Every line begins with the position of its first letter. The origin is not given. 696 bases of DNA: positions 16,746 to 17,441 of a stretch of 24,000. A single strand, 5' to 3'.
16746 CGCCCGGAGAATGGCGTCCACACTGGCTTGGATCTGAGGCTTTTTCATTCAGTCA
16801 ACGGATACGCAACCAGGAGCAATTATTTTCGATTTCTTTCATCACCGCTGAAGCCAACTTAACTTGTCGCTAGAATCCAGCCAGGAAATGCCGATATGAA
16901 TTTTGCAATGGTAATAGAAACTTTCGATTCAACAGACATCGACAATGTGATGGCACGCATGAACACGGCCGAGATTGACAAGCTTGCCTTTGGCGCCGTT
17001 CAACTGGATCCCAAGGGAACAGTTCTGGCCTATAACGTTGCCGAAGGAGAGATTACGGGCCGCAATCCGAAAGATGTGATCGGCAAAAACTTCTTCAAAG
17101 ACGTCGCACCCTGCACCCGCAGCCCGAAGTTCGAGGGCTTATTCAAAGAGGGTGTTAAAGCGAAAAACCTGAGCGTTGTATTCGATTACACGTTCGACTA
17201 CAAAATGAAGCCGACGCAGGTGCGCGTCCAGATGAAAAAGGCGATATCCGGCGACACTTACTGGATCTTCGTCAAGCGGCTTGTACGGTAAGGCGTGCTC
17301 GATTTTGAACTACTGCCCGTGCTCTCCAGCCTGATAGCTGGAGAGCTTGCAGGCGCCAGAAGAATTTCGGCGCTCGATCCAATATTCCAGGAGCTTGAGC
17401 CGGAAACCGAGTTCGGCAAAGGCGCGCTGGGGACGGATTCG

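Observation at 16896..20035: Self-contained photoactive-yellow-protein photoreceptor module (pyp-pcl-tal) in a non-photosynthetic-looking gene neighbourhood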

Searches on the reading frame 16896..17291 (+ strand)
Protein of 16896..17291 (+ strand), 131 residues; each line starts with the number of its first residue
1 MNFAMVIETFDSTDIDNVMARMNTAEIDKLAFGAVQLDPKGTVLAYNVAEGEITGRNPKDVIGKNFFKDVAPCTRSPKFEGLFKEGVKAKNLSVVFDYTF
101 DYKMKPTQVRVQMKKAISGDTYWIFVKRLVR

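Call 4: search_protein_families(library=ncbifam, proteins=[window:16896-17291:+], max_evalue=0.01)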
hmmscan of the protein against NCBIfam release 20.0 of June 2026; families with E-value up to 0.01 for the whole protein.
window:16896-17291:+ (131 aa): 1 family
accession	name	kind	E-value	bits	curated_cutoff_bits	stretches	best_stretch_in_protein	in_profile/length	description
TIGR02373.1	photo_yellow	equivalog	2.1e-55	186.1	143.05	1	8-129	3-124/124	photoactive yellow protein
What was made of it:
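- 16908..17291 (+): pyp: photoactive yellow protein. The conserved start is ATG 16908 (127 aa); an alternative upstream ATG at 16896 gives 131 aa. The thioester Cys codon is 17112-17114. TIGR02373 186.1 bits against a cut-off of 143.05 (call 4).
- On Photoactive yellow protein (TIGR02373 equivalog): 186.1 bits against a cut-off of 143.05 (call 4).
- Closest known: Halorhodospira halophila pyp-pcl-tal operon. Different: The ligase has diverged below the equivalog cut-off (call 4).
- Closest known: Rhodobacter sphaeroides tyrosine ammonia-lyase. Different: The window enzyme reaches no curated NCBIfam threshold (call 4), and its activity is untested.
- Checked: It scores 186.1 bits (E 2e-55) against TIGR02373, whose cut-off is 143.05 (call 4).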

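Call 5: search_protein_families(library=pfam, proteins=[window:16896-17291:+], max_evalue=0.01)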
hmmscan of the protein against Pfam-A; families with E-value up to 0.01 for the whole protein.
window:16896-17291:+ (131 aa): 3 families
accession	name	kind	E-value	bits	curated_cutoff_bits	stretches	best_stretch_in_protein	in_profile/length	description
PF00989.32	PAS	-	2.5e-12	47.3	22.6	1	26-125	6-108/113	PAS fold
PF08448.16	PAS_4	-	0.00057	20.5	23.1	1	28-79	2-52/110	PAS fold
PF13426.13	PAS_9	-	0.0028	18.3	27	1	37-88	7-58/103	PAS domain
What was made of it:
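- On Photoactive yellow protein (TIGR02373 equivalog): Pfam PAS gives only 47.3 bits (call 5).
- Checked: It scores only 47 bits against generic PAS (PF00989) (call 5).
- PYP is above the curated equivalog cut-off and well above generic PAS (calls 4, 5).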

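Call 8: search_solved_structures(query=window:16896-17291:+, show_alignments=2)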
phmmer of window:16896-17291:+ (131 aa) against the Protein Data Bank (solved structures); distinct sequences matched with E-value up to 0.001: 33.
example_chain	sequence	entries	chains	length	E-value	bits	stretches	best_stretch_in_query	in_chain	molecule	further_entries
1otd_A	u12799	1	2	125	3e-55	189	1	9-129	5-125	Photoactive yellow protein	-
2kx6_A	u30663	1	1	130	6.5e-53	181.4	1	9-129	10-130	Photoactive yellow protein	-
6umy_A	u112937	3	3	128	7e-53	181.3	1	9-129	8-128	Photoactive yellow protein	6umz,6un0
1kou_A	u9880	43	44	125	7.7e-53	181.2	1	9-129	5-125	PHOTOACTIVE YELLOW PROTEIN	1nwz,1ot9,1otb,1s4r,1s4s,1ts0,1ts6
1d7e_A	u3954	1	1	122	9.8e-53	180.8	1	10-129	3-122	PHOTOACTIVE YELLOW PROTEIN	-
1ot6_A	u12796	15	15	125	2e-52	179.8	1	9-129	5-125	Photoactive yellow protein | photoactive yellow protein, PYP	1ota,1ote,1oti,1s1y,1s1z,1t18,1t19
2d02_A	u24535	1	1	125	2.9e-52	179.3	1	9-129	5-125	Photoactive yellow protein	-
1f9i_A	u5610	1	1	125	2.9e-52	179.3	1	9-129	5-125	PHOTOACTIVE YELLOW PROTEIN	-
1f98_A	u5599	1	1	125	4e-52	178.9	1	9-129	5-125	PHOTOACTIVE YELLOW PROTEIN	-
1gsv_A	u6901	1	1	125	5.5e-52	178.4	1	9-129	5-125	PHOTOACTIVE YELLOW PROTEIN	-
1gsw_A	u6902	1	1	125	5.5e-52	178.4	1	9-129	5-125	PHOTOACTIVE YELLOW PROTEIN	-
7spv_A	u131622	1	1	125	8.9e-52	177.7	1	9-129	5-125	Photoactive yellow protein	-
7spw_A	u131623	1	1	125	8.9e-52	177.7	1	9-129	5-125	Photoactive yellow protein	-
7spx_A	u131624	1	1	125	9e-52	177.7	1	9-129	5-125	Photoactive yellow protein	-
7sjj_A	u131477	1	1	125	9e-52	177.7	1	9-129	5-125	Photoactive yellow protein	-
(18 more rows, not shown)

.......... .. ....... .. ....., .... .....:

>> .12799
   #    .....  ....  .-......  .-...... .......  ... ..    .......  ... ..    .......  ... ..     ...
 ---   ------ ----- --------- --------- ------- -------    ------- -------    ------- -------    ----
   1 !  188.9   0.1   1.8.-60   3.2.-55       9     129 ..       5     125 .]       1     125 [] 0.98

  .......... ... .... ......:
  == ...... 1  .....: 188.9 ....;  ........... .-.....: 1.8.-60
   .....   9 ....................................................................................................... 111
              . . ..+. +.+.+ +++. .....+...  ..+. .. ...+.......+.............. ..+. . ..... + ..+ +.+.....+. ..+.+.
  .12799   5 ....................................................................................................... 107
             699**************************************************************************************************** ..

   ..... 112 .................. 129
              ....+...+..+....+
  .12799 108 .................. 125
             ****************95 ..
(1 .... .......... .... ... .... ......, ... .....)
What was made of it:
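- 16908..17291 (+): PDB PYPs at E about 1e-53 (call 8).
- On Photoactive yellow protein (TIGR02373 equivalog): 127 or 131 aa. It aligns to residues 5-125 of the 125-aa PDB chains (call 8).
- Checked: It aligns end to end with crystallised PYPs at E about 1e-53 (call 8).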

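Call 10: find_encoding_contigs(protein=window:16896-17291:+, flank=10000, max_places=6)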
Protein window:16896-17291:+ (131 aa): 1 contig read that carries it; 1 place shown.
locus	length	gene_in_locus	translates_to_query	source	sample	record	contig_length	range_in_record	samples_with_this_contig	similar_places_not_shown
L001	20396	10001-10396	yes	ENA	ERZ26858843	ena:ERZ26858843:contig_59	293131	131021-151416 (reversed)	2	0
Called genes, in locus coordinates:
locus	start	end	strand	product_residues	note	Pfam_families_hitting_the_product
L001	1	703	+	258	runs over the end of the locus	PF00440:TetR_N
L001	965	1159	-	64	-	PF12680:SnoaL_2 (weak)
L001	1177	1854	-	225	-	PF13358:DDE_3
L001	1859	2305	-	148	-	PF13551:HTH_29 (weak), PF13565:HTH_32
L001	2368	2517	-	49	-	-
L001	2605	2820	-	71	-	-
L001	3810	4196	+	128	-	-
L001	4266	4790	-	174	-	-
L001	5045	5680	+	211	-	-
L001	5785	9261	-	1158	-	PF09206:ArabFuran-catal, PF00932:LTD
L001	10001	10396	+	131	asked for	PF00989:PAS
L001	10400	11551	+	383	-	PF00501:AMP-binding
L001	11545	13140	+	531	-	PF00221:Lyase_aromatic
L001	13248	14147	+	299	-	PF01149:Fapy_DNA_glyco, PF06831:H2TH, PF06827:zf-FPG_IleRS (weak)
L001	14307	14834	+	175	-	PF00440:TetR_N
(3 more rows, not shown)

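Call 11: find_related_loci(query=window:16896-17291:+, collection=genome_contigs, flank=8000)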
Query window:16896-17291:+ (131 aa) in genome_contigs; peptide patterns used: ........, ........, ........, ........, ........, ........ (x = any residue, [..] = any of these).
238 stretches matched a pattern; 30 encode a relative of the query (tblastn E <= 1e-3); 30 distinct loci.
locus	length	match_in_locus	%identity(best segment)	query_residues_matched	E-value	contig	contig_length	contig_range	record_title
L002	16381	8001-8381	64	5-131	5e-57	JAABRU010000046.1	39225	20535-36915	MAG: Desulfobacteraceae bacterium isolate S08.Bin136 Scaffold_330, whole genome shotgun sequence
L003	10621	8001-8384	63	2-129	5e-56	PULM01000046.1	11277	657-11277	MAG: Ectothiorhodospiraceae bacterium isolate B1Sed10_46R1 B1-Sed10-C7895, whole genome shotgun sequence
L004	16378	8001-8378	63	4-129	3e-55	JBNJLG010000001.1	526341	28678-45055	MAG: Pseudomonadota bacterium isolate 919 1, whole genome shotgun sequence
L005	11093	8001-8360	63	10-129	7e-55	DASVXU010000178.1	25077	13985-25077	MAG TPA_asm: Gemmatimonadaceae bacterium isolate SMAG_U2583 k141_879009, whole genome shotgun sequence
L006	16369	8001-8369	67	7-129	2e-54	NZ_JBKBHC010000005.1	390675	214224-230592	MAG: Ferrovibrio sp. isolate 21I_052.bin.13 NODE_11_length_390675_cov_5.527750, whole genome shotgun sequence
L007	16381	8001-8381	62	3-129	1e-54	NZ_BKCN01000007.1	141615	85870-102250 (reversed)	Iodidimonas nitroreducens strain Q-1 sequence07, whole genome shotgun sequence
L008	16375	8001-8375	62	5-129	7e-54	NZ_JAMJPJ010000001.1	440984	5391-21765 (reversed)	Halomonas llamarensis strain ATCHA 1_length_440984_cov_29.042492, whole genome shotgun sequence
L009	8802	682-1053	61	5-128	1e-53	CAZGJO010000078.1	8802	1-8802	MAG TPA_asm: uncultured Ectothiorhodospiraceae bacterium isolate binchicken_co32_405 genome assembly, contig: NODE_14093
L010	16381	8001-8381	60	3-129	2e-52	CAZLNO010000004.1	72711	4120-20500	MAG TPA_asm: uncultured Rhodovibrionaceae bacterium isolate SRP141376_co2_316 genome assembly, contig: NODE_926_length_7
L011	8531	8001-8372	64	5-128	2e-52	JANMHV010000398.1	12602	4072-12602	MAG: Burkholderiales bacterium isolate OTE_70_metabat_170 OTE_70_k141_486437, whole genome shotgun sequence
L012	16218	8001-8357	63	10-128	2e-51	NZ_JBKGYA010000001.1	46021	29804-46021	MAG: Thiohalospira sp. isolate C1M08_16 NODE_217_length_46021_cov_6.555498, whole genome shotgun sequence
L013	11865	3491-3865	59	5-129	3e-51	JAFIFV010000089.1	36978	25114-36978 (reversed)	MAG: Ectothiorhodospiraceae bacterium isolate coassembly_bin.70 k141_126519, whole genome shotgun sequence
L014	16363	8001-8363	63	9-129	3e-51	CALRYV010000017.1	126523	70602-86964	MAG: Ramlibacter sp. 2FC isolate JJ-MEM5D2-223-2-m1-bin341 genome assembly, contig: JJ-MEM5D2-223-C55, whole genome shot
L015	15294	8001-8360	62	10-129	4e-51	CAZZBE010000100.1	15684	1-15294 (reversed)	MAG TPA_asm: uncultured Desulfobacteraceae bacterium isolate binchicken_co8_367 genome assembly, contig: NODE_6586_lengt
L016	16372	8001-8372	60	4-129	2e-49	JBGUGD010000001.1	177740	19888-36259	MAG: Vampirovibrionaceae bacterium NZW_1234 k127_12325814, whole genome shotgun sequence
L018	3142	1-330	62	20-129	9e-47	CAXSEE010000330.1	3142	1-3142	MAG: uncultured Acetobacteraceae bacterium isolate private_VT15_metawrap_bin.1 genome assembly, contig: private_VT15_met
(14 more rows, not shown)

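Call 17: list_cluster_members(proteins=[window:16896-17291:+, window:17295-18446:+, window:18440-20035:+, window:20143-21042:+, window:21782-22705:+, window:11943-12578:+, window:3640-4572:-, window:632-1633:-])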
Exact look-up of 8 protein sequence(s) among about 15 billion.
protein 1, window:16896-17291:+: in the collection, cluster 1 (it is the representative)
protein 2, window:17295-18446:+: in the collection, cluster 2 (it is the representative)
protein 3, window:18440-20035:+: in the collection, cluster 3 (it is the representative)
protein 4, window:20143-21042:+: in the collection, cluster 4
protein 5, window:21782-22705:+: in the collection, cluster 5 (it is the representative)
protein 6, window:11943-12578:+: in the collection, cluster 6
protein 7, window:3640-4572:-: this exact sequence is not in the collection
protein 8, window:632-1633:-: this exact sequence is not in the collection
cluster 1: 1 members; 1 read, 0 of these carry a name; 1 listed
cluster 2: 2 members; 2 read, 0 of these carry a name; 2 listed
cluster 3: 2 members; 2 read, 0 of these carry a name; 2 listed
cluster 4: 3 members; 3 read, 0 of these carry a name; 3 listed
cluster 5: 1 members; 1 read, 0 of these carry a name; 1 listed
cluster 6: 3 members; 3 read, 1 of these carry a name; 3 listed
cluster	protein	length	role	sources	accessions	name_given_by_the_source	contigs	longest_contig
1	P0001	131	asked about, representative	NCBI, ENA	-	-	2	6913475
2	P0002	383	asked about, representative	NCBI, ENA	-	-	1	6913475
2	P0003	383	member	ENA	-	-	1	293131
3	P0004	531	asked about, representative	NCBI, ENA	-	-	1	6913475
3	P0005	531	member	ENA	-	-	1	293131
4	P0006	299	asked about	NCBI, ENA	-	-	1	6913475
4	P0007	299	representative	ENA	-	-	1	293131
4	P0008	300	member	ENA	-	-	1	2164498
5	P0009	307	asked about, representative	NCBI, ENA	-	-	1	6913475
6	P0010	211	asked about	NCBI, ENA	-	-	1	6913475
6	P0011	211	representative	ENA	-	-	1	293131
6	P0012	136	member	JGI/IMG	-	hypothetical protein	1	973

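Call 28: find_homologous_proteins(query=window:16896-17291:+, max_evalue=1e-20)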
Query window:16896-17291:+ (131 aa): 216 proteins with E <= 1e-20 among 221 candidates; the best 120 are listed.
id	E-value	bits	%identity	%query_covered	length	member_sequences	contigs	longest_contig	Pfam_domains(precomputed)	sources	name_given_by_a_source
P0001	3.9e-81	287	100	100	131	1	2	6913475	PF00989.32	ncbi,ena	-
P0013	8.2e-69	247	87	95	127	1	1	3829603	PF00989.32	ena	-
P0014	3.5e-67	242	86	95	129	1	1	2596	PF00989.32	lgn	-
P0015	4.6e-63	229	80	95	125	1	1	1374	PF00989.32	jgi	jgi:photoactive yellow protein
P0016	5.5e-63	229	80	95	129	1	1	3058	PF00989.32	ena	-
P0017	7.9e-63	228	82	95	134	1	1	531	PF00989.32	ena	-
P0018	4.1e-62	226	79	95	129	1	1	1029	PF00989.32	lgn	-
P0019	2.6e-61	223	80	95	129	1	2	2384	PF00989.32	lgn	-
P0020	6.3e-61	222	78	96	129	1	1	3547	PF00989.32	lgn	-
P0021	4.6e-60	219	78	96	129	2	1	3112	PF08448.17,PF00989.32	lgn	-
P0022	6.5e-60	219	76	95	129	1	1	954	PF00989.32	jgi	jgi:photoactive yellow protein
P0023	1.8e-58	214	75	95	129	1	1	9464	PF00989.32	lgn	-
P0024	3.5e-55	203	72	94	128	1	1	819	PF00989.32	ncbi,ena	-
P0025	1.7e-54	201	72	94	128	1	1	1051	PF08448.17,PF00989.32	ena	-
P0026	8.2e-54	199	72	94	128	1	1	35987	PF08448.17,PF00989.32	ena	-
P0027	1.6e-53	198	71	94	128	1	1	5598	PF00989.32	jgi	jgi:photoactive yellow protein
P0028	1.2e-52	195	70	92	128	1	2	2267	PF00989.32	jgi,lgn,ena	-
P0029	5.2e-52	193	72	94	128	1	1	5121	PF00989.32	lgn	-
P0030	8.8e-51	189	66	95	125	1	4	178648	PF00989.32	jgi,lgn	-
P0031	1.2e-50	189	66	95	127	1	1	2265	PF00989.32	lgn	-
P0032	3.5e-50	187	65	94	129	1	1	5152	PF08448.17,PF00989.32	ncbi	-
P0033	4.3e-50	187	66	96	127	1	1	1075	PF00989.32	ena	-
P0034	7.1e-50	186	66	95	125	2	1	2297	PF00989.32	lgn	-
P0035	7.6e-50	186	70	92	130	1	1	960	PF00989.32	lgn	-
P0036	2.3e-49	185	64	97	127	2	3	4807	PF00989.32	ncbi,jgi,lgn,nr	ncbi:MAG: photoactive yellow protein [Desulfococcaceae bacterium]|jgi:photoactive yellow protein|nr:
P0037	2.4e-49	185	63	95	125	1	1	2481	PF08448.17,PF00989.32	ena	-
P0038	2.4e-49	185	68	92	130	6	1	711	PF00989.32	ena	-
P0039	2.6e-49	184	66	92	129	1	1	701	PF00989.32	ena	-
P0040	2.6e-49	184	68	92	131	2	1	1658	PF00989.32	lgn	-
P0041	2.9e-49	184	65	92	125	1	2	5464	PF08448.17,PF00989.32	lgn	-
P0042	5.5e-49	183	67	92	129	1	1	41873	PF00989.32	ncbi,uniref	ncbi:photoactive yellow protein [Marinibaculum pumilum]|uniref:Photoactive yellow protein n=1 Tax=Ma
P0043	8.9e-49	183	67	94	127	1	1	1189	PF00989.32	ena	-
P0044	1.2e-48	182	63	95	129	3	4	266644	PF00989.32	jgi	jgi:photoactive yellow protein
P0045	2.3e-48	181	66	94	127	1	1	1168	PF00989.32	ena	-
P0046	2.4e-48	181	66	95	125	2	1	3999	PF00989.32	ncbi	ncbi:MAG: photoactive yellow protein [Thermochromatium sp.]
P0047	2.7e-48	181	63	98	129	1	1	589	PF00989.32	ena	-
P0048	3.5e-48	181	63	94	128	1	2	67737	PF00989.32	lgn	-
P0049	3.6e-48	181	66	95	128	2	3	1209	PF08448.17,PF00989.32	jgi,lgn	jgi:photoactive yellow protein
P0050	3.8e-48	181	66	91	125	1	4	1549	PF13426.14,PF08448.17,PF00989.32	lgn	-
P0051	5.7e-48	180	67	92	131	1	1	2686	PF00989.32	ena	-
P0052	7.8e-48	180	62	98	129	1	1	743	PF00989.32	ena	-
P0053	8.4e-48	180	62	95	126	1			PF08448.17,PF00989.32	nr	nr:photoactive yellow protein [Iodidimonas nitroreducens]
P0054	9.3e-48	179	63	94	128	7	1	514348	PF00989.32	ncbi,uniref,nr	ncbi:photoactive yellow protein [Pusillimonas sp. T2]|uniref:photoactive yellow protein n=1 Tax=Pusi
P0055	1.0e-47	179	64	94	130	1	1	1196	PF00989.32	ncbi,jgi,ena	jgi:photoactive yellow protein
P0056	1.1e-47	179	62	95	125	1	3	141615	PF08448.17,PF00989.32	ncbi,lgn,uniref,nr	ncbi:hypothetical protein JCM17846_17210 [Iodidimonas nitroreducens]|uniref:Photoactive yellow prote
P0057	1.1e-47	179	63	96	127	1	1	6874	PF00989.32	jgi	-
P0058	1.3e-47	179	66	92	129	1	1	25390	PF00989.32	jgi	-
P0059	1.4e-47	179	61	98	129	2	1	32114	PF00989.32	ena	-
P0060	1.4e-47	179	66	92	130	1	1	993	PF00989.32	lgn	-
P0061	1.7e-47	179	63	94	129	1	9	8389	PF08448.17,PF00989.32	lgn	-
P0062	2.0e-47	178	63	92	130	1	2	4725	PF00989.32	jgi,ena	-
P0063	2.3e-47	178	60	99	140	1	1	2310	PF00989.32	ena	-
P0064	2.8e-47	178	62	92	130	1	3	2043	PF00989.32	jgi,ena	jgi:photoactive yellow protein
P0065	2.8e-47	178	63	92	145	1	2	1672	PF00989.32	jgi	jgi:photoactive yellow protein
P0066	2.8e-47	178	68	92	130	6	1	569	PF00989.32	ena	-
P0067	2.9e-47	178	63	92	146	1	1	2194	PF00989.32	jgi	jgi:photoactive yellow protein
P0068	2.9e-47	178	75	82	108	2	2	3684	PF08448.17,PF00989.32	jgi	jgi:photoactive yellow protein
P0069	3.5e-47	178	63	92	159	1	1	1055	PF00989.32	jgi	jgi:photoactive yellow protein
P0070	3.5e-47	178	63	92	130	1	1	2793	PF00989.32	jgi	jgi:photoactive yellow protein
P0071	3.9e-47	177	63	95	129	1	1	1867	PF00989.32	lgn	-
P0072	4.1e-47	177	62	95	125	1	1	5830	PF08448.17,PF00989.32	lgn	-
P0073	6.1e-47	177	63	95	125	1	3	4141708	PF00989.32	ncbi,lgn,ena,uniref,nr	ncbi:photoactive yellow protein [Salinisphaera sp. RV14]|uniref:photoactive yellow protein n=1 Tax=u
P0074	7.4e-47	176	62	95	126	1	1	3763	PF00989.32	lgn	-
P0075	7.9e-47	176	62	96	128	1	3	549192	PF00989.32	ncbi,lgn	-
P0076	8.0e-47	176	62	96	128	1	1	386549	PF00989.32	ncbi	-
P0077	9.1e-47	176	63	95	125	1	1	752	PF00989.32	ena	-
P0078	9.5e-47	176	64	94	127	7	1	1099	PF00989.32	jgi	jgi:photoactive yellow protein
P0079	1.0e-46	176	61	97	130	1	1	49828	PF00989.32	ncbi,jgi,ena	-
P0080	1.2e-46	176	65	92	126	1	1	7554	PF00989.32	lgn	-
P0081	1.4e-46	176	63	95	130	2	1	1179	PF00989.32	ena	-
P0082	1.4e-46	176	60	98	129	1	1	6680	PF00989.32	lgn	-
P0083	1.8e-46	175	63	95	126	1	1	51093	PF00989.32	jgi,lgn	-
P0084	1.8e-46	175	60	98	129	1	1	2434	PF00989.32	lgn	-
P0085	2.0e-46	175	61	96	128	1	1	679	PF00989.32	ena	-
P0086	2.1e-46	175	63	95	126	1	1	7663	PF00989.32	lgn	-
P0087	2.1e-46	175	63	92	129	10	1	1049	PF00989.32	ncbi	-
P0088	2.2e-46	175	64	95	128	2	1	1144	PF00989.32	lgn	-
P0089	2.4e-46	175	60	98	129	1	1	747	PF00989.32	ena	-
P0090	2.7e-46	175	62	95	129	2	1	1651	PF00989.32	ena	-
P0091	2.9e-46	175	65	95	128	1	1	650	PF00989.32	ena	-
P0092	2.9e-46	175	64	92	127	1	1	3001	PF00989.32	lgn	-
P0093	2.9e-46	175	62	95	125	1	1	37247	PF08448.17,PF00989.32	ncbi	-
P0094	3.0e-46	175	64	91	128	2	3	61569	PF08448.17,PF00989.32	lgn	-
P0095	3.0e-46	175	66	92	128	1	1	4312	PF00989.32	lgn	-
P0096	3.1e-46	174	64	92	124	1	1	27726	PF00989.32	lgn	-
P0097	3.3e-46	174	62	92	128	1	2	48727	PF00989.32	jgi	jgi:photoactive yellow protein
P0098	3.6e-46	174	61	98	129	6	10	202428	PF00989.32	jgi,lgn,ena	-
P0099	4.1e-46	174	63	92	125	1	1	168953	PF00989.32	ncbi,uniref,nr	ncbi:photoactive yellow protein [Franzmannia qiaohouensis]|uniref:Photoactive yellow protein n=1 Tax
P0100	4.3e-46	174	63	92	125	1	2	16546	PF00989.32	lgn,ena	-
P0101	4.6e-46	174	63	95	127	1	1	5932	PF00989.32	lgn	-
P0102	5.3e-46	174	62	95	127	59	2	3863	PF00989.32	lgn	-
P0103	5.4e-46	174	61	92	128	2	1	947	PF08448.17,PF00989.32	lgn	-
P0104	7.5e-46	173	60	95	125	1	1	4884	PF00989.32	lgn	-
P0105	8.4e-46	173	60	94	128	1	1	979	PF00989.32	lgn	-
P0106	1.0e-45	173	63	98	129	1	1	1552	PF00989.32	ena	-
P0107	1.0e-45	173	71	82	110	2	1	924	PF08448.17,PF00989.32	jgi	jgi:photoactive yellow protein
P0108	1.0e-45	173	60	98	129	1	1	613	PF00989.32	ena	-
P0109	1.3e-45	172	60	92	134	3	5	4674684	PF00989.32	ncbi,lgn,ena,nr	ncbi:photoactive yellow protein [Hydrogenophaga sp. RAC07]|nr:photoactive yellow protein [Hydrogenop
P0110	1.7e-45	172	60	95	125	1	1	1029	PF00989.32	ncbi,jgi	-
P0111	1.9e-45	172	62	94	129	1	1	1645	PF00989.32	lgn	-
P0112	2.0e-45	172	62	96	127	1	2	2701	PF00989.32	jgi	jgi:photoactive yellow protein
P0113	2.2e-45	172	64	92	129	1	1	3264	PF00989.32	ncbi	-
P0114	2.4e-45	172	62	92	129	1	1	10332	PF00989.32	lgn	-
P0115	2.7e-45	171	62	96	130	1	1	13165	PF00989.32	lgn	-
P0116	2.8e-45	171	59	98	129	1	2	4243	PF00989.32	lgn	-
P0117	2.9e-45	171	62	92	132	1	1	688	PF00989.32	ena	-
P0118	3.2e-45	171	63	92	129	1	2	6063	PF00989.32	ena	-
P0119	4.0e-45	171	62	95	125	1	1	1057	PF00989.32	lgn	-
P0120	4.1e-45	171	63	92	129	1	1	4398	PF00989.32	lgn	-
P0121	4.3e-45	171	59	97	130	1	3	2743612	PF00989.32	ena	-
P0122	5.5e-45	170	62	98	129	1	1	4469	PF00989.32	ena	-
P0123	7.2e-45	170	60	95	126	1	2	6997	PF00989.32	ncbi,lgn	ncbi:MAG: photoactive yellow protein [Marinobacter sp.]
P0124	8.2e-45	170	59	98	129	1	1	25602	PF00989.32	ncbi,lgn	-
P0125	8.2e-45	170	63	92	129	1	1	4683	PF00989.32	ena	-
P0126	1.0e-44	170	58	95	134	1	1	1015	PF00989.32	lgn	-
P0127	1.1e-44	170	61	95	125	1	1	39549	PF00989.32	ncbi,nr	ncbi:MAG: photoactive yellow protein [Gammaproteobacteria bacterium]|nr:photoactive yellow protein [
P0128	1.1e-44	169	63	92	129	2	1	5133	PF00989.32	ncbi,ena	-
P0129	1.3e-44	169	60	94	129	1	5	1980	PF00989.32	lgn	-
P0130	1.4e-44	169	62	94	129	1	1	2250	PF00989.32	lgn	-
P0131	1.5e-44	169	61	94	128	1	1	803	PF00989.32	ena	-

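Call 32: find_encoding_contigs(protein=P0013, flank=10000, max_places=2)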
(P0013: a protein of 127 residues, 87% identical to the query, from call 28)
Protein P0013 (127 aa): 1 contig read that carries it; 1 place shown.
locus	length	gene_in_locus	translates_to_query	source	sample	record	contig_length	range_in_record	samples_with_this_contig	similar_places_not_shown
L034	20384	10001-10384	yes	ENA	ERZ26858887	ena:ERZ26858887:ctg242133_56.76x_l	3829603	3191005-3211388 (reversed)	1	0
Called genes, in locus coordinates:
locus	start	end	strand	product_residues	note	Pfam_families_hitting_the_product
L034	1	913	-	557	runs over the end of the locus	PF02321:OEP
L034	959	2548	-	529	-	PF06609:TRI12 (faint), PF00083:Sugar_tr, PF07690:MFS_1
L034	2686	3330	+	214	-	PF00440:TetR_N, PF16859:TetR_C_11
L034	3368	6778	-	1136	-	PF04313:HSDR_N (faint), PF00270:DEAD, PF04851:ResIII, PF18766:SWI2_SNF2, PF00271:Helicase_C (weak), PF08463:EcoEI_R_C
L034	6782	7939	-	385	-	PF01420:Methylase_S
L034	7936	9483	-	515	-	PF12161:HsdM_N, PF02384:N6_Mtase, PF01170:UPF0020 (weak), PF07669:Eco57I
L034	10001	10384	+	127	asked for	PF00989:PAS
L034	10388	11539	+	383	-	PF00501:AMP-binding, PF13193:AMP-binding_C (weak)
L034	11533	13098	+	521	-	PF00221:Lyase_aromatic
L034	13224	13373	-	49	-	-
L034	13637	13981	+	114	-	PF16859:TetR_C_11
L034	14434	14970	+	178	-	-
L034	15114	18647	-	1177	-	PF13620:CarboxypepD_reg, PF13715:CarbopepD_reg_2 (faint), PF25183:OMP_b-brl_4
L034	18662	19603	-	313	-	PF00903:Glyoxalase, PF13669:Glyoxalase_4 (weak)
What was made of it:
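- L034 has unrelated flanks, a type I R-M system (call 32).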
